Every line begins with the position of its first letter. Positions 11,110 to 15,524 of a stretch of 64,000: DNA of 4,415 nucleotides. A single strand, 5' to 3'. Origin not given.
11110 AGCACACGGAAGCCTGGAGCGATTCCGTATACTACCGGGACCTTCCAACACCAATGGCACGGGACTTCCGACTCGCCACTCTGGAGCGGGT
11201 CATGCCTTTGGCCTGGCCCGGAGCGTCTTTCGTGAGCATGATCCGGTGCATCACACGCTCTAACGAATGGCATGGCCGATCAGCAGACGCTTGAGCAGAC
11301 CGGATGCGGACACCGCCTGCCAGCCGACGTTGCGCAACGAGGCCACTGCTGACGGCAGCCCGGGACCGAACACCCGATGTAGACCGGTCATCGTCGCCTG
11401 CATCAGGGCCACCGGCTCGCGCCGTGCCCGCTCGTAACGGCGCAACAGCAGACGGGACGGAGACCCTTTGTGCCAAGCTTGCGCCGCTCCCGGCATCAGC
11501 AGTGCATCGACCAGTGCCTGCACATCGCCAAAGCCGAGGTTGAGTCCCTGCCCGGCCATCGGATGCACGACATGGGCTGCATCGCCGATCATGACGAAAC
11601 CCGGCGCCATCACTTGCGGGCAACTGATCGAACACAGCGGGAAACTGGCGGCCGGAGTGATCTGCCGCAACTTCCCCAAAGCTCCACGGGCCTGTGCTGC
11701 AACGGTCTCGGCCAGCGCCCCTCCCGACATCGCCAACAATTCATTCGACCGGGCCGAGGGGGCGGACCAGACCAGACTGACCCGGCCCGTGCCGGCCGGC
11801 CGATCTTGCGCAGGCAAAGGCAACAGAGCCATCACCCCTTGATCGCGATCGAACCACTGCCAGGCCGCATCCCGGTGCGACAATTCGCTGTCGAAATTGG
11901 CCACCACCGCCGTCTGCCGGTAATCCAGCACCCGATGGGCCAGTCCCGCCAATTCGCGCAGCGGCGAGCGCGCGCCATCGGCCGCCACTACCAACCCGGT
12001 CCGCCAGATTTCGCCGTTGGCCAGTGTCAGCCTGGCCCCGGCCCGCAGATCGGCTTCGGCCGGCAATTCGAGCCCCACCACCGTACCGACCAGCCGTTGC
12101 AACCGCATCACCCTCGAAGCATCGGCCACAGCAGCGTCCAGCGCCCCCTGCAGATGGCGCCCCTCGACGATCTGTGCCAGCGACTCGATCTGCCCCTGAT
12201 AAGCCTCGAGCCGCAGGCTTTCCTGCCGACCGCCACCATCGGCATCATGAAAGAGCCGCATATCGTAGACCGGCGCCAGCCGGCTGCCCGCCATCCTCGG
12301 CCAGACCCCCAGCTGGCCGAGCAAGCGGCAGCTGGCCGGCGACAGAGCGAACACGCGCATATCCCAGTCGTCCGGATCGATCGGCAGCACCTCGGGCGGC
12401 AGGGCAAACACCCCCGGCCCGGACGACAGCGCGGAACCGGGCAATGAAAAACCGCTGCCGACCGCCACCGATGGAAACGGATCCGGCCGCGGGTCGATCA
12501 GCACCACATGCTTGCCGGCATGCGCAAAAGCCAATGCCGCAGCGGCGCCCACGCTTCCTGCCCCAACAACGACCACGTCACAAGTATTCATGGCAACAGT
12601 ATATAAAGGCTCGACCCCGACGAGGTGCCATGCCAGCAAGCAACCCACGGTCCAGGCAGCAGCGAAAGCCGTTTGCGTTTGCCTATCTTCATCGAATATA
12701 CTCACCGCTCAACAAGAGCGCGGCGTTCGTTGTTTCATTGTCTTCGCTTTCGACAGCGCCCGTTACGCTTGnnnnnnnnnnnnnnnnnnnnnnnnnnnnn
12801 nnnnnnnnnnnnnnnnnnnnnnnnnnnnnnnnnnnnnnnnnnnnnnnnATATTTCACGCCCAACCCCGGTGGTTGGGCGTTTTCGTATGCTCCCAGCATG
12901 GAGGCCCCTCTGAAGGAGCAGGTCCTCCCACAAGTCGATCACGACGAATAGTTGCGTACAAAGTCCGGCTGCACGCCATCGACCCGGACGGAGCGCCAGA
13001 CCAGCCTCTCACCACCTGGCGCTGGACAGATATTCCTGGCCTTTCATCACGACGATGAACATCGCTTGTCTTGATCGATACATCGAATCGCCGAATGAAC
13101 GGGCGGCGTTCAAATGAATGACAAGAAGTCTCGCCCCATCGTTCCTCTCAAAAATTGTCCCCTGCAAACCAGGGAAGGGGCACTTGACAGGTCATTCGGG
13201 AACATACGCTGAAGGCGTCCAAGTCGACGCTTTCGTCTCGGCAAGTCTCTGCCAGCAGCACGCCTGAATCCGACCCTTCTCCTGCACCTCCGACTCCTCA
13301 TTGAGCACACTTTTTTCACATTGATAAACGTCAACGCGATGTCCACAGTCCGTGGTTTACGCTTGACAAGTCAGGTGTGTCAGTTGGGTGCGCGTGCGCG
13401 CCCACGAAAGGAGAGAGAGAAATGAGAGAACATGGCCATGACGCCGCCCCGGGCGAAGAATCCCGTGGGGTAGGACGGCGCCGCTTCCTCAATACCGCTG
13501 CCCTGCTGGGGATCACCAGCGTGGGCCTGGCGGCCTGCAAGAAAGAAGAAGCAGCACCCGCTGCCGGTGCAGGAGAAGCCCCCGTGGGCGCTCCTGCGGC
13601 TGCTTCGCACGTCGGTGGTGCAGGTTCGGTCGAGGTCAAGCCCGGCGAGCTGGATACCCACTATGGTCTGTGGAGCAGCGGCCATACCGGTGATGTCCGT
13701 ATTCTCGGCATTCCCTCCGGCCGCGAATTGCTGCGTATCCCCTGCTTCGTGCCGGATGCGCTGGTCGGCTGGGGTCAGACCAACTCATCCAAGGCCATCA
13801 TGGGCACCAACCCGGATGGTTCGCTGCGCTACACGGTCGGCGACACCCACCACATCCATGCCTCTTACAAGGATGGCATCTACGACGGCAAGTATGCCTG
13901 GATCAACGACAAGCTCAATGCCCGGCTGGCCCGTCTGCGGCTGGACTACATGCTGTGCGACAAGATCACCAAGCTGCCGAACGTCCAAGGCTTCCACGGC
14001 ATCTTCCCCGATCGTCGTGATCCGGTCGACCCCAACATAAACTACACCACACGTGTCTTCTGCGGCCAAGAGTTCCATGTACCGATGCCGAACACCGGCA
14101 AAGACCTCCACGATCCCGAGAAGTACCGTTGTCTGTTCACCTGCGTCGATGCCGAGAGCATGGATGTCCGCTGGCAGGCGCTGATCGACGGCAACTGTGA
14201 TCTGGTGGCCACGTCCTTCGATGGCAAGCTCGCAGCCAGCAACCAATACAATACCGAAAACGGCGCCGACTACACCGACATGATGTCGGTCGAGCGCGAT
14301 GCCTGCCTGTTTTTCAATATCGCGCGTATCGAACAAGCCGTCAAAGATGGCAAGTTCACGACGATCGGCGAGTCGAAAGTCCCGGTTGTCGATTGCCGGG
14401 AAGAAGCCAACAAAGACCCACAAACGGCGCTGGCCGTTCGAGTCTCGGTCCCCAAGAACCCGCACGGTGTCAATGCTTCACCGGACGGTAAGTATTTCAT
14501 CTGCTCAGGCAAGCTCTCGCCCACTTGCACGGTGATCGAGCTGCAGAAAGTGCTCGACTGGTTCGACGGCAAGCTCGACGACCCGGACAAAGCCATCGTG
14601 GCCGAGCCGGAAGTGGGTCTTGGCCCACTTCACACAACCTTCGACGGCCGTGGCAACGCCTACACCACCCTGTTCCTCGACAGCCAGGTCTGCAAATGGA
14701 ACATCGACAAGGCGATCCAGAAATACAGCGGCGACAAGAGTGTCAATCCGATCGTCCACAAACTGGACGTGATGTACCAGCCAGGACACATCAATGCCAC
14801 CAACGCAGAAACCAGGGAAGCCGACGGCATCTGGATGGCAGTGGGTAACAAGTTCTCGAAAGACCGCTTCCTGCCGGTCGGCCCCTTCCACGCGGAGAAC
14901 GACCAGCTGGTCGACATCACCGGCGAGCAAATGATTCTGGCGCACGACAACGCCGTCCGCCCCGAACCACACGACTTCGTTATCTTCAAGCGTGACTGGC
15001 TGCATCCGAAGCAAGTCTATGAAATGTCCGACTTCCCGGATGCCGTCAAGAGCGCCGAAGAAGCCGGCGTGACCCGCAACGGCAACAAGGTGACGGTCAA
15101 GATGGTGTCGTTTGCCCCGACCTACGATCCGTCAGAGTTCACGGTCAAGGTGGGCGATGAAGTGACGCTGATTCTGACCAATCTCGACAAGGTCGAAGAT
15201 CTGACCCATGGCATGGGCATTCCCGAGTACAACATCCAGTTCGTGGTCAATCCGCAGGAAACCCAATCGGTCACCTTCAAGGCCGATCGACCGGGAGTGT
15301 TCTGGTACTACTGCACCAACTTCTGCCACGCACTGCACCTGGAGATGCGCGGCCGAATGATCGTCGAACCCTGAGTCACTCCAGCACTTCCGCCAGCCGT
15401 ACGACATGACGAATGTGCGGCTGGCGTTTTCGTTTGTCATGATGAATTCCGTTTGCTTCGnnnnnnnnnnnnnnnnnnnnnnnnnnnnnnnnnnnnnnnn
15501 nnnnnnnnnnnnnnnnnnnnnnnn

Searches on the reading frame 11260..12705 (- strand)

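Call 54: search_protein_families(library=ncbifam, proteins=[window:11260-12705:-], max_evalue=1e-8)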
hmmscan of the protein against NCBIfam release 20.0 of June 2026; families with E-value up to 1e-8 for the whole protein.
window:11260-12705:- (481 aa): 36 families (the best 25 are shown)
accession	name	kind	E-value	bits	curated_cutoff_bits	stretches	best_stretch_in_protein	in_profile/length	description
NF005788.0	PRK07608.1-3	equivalog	8.4e-94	314.5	478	1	108-480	39-386/388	UbiH/UbiF family hydroxylase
TIGR01988.1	Ubi-OHases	subfamily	6.9e-86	288.5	224.65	1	43-480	1-386/387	ubiquinone biosynthesis hydroxylase, UbiH/UbiF/VisC/COQ6 family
NF005786.0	PRK07608.1-1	equivalog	7.3e-77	258.7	597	1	113-479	51-391/393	UbiH/UbiF family hydroxylase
NF005787.0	PRK07608.1-2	equivalog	7.9e-76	255.5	624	1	110-480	58-428/429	UbiH/UbiF family hydroxylase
NF005790.0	PRK07608.1-5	equivalog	8.3e-74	248.5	576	1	105-481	36-388/389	UbiH/UbiF family hydroxylase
NF005789.0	PRK07608.1-4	equivalog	5.7e-70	236.3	589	1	104-480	51-429/430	UbiH/UbiF family hydroxylase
NF005951.1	PRK08020.1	equivalog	4.8e-61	206.7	590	1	113-479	44-385/388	3-demethoxyubiquinol 3-hydroxylase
TIGR01984.1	UbiH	equivalog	8.6e-60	202.5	392.2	1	114-479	41-380/382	2-octaprenyl-6-methoxyphenyl hydroxylase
NF004318.0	PRK05714.1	equivalog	7.8e-58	196.1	653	1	105-478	39-393/407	2-octaprenyl-3-methyl-6-methoxy-1,4-benzoquinol hydroxylase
NF005691.0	PRK07494.1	equivalog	1.4e-57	195.1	459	1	38-476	5-382/404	UbiH/UbiF family hydroxylase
NF006448.0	PRK08773.1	equivalog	2.4e-57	194.4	614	1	111-446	45-357/393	UbiH/UbiF family hydroxylase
NF005599.0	PRK07333.1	equivalog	5.5e-53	180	549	1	114-479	53-398/414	ubiquinone biosynthesis hydroxylase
NF004356.0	PRK05732.1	equivalog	2.2e-52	178.2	384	1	113-480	47-390/395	2-octaprenyl-6-methoxyphenyl hydroxylase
NF005949.0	PRK08013.1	equivalog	2.9e-52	178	620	1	113-479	45-389/401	FAD-dependent 2-octaprenylphenol hydroxylase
NF006460.0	PRK08849.1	equivalog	1.4e-51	175.5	598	1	113-478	47-382/386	2-octaprenyl-3-methyl-6-methoxy-1,4-benzoquinol hydroxylase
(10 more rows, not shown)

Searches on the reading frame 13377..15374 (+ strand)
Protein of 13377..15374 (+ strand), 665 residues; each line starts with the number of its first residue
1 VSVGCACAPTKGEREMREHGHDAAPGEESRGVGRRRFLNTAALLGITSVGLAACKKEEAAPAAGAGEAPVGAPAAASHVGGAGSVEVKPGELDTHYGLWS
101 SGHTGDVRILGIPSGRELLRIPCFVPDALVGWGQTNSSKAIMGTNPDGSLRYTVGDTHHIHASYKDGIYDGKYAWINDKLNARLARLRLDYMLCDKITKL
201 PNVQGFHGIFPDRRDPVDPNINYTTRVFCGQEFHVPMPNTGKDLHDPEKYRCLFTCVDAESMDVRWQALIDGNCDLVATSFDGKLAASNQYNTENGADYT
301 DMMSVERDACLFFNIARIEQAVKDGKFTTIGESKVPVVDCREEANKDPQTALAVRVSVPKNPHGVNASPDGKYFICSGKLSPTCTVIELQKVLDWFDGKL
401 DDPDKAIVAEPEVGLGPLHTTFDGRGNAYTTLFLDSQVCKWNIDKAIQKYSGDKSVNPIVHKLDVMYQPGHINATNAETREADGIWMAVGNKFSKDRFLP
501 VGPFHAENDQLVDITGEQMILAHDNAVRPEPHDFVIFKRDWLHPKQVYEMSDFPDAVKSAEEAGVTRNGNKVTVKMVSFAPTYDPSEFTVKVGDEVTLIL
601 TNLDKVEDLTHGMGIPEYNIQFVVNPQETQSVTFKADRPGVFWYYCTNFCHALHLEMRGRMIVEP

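Call 54: search_protein_families(library=ncbifam, proteins=[window:13377-15374:+], max_evalue=1e-8)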
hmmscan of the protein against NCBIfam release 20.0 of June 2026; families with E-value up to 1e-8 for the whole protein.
window:13377-15374:+ (665 aa): 3 families
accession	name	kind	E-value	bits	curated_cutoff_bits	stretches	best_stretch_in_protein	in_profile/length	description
TIGR04244.1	nitrous_NosZ_RR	equivalog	2.4e-286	951.3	625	1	32-664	2-627/627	TAT-dependent nitrous-oxide reductase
TIGR04246.1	nitrous_NosZ_Gp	equivalog_domain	7.7e-130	433.9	625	1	85-665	4-578/578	Sec-dependent nitrous-oxide reductase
NF052460.1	L-NosZ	equivalog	6.7e-43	146.9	700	2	559-664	365-479/480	clade III lactonase-type nitrous-oxide reductase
